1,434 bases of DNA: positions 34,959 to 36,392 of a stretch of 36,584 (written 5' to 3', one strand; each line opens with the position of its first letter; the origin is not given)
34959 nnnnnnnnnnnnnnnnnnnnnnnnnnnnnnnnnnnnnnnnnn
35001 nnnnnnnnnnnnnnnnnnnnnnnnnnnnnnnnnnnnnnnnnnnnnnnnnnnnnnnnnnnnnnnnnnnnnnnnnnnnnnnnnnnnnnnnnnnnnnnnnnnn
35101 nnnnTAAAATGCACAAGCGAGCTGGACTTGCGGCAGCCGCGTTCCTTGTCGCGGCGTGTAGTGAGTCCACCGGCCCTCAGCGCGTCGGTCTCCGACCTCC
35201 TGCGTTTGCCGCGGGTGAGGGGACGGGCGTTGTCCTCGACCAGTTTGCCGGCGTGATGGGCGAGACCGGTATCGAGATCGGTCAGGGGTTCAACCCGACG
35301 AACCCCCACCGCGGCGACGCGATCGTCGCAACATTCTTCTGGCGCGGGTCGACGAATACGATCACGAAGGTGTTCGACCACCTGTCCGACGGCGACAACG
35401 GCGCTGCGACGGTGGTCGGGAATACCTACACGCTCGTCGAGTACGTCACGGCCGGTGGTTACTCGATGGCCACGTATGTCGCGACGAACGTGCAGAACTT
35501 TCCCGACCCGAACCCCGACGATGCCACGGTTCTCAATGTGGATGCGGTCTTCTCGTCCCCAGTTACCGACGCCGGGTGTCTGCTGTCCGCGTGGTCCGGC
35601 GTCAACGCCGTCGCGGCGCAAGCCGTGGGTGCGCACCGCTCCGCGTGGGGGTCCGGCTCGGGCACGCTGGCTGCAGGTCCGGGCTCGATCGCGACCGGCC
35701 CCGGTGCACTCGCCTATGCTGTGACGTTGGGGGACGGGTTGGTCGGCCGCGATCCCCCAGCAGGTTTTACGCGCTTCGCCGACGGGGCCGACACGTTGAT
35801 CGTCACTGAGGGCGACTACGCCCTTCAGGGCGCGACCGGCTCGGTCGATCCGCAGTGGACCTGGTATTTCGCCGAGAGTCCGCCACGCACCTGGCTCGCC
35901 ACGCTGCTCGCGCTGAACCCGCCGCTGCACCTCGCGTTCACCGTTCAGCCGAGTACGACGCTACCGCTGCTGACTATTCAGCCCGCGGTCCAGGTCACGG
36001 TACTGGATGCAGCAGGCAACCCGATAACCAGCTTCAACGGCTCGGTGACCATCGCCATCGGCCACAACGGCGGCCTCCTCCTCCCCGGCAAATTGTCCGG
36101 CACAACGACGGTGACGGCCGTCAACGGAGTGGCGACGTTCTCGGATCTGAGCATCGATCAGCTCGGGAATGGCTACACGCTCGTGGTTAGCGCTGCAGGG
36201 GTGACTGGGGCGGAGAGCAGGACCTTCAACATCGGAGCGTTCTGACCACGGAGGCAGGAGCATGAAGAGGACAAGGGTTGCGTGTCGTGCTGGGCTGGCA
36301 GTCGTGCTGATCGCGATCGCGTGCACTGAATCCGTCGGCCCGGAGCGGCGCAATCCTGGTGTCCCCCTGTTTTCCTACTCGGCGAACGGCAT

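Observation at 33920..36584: Head-to-tail array of at least three paralogous lipoproteins with an unassignable N-domain and a C-terminal Ig-like domain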

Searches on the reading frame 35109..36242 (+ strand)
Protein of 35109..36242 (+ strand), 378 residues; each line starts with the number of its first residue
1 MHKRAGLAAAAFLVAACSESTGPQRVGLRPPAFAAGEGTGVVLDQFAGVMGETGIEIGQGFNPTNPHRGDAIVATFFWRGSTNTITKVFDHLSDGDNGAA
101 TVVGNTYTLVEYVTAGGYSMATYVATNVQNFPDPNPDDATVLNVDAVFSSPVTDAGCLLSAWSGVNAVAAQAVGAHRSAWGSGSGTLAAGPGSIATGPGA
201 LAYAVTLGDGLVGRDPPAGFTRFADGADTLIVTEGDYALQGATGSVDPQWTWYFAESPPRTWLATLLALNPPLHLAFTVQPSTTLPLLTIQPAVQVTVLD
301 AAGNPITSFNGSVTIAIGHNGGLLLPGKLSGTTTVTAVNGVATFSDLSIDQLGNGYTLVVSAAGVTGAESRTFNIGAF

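Call 6: search_protein_families(library=pfam, proteins=[window:35109-36242:+], max_evalue=1)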
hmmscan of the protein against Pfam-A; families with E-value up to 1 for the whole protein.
window:35109-36242:+ (378 aa): 2 families
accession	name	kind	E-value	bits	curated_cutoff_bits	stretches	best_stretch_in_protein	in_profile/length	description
PF00290.26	Trp_syntA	-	0.032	13.6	27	1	350-372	160-182/259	Tryptophan synthase alpha chain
PF02369.22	Big_1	-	0.16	12.5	34.9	1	293-345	20-65/93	Bacterial Ig-like domain (group 1)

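Call 7: search_protein_families(library=ncbifam, proteins=[window:35109-36242:+], max_evalue=1)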
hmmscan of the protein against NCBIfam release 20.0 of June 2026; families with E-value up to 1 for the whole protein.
window:35109-36242:+ (378 aa): 1 family
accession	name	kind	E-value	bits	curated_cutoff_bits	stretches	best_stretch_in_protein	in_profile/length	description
TIGR00262.1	trpA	equivalog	0.071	12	102.35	1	348-371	158-181/256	tryptophan synthase subunit alpha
